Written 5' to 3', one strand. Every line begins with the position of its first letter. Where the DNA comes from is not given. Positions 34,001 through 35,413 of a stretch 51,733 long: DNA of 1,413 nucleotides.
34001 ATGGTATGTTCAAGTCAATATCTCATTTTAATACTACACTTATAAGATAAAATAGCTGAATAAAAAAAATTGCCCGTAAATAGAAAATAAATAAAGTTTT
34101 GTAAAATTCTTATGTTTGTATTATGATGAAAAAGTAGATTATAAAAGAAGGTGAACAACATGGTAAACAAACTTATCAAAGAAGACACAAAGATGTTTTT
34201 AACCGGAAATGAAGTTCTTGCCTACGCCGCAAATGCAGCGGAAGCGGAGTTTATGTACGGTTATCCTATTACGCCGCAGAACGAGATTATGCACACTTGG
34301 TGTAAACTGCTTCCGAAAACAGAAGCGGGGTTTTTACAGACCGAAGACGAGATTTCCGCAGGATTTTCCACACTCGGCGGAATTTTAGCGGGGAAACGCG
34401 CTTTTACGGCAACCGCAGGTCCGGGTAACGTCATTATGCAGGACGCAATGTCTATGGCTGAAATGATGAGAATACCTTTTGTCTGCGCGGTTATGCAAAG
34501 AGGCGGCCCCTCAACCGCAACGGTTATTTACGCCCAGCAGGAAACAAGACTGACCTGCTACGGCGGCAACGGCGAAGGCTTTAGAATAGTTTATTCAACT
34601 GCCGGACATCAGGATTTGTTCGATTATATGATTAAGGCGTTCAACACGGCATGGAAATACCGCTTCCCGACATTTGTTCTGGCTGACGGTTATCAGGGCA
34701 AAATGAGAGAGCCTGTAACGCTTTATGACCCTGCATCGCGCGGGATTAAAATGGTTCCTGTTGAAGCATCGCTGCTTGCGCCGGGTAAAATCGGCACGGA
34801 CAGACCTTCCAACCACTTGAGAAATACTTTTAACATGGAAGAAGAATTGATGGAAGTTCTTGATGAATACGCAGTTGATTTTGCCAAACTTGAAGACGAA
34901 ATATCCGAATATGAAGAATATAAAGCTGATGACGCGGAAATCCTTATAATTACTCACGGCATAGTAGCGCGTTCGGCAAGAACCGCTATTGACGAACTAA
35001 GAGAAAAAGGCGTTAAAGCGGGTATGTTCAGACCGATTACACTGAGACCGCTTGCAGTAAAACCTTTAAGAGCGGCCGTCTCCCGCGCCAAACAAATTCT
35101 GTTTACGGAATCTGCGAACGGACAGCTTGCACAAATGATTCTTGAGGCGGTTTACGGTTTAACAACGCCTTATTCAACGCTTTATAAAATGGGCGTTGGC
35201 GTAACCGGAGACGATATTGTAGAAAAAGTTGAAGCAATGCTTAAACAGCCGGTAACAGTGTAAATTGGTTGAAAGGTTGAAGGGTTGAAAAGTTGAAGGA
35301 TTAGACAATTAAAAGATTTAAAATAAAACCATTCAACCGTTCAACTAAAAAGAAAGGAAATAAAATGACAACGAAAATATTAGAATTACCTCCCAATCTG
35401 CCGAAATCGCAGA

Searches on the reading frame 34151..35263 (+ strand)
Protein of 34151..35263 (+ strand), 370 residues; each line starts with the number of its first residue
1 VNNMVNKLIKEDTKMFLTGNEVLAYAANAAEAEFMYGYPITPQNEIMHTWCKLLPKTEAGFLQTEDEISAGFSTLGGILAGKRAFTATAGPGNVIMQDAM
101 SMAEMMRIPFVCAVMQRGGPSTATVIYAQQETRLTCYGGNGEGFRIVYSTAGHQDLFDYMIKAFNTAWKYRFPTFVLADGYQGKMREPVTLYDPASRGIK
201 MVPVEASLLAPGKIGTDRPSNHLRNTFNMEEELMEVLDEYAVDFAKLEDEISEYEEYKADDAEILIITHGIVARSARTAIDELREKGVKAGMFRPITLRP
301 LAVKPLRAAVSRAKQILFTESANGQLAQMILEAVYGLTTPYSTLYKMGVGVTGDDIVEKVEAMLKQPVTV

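Call 72: search_protein_families(library=pfam, proteins=[window:34151-35263:+], max_evalue=0.00001)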
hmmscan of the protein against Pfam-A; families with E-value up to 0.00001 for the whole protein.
window:34151-35263:+ (370 aa): 3 families
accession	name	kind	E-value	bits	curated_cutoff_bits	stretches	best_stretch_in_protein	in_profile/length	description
PF01855.24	POR_N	-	9.7e-44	150.3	27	1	26-255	2-230/231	Pyruvate flavodoxin/ferredoxin oxidoreductase, thiamine diP-bdg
PF17147.9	PFOR_II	-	5.9e-15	55.9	27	1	262-348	1-93/102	Pyruvate:ferredoxin oxidoreductase core domain II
PF02780.25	Transketolase_C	-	3.9e-06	27.2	25.9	1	257-333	5-83/124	Transketolase, C-terminal domain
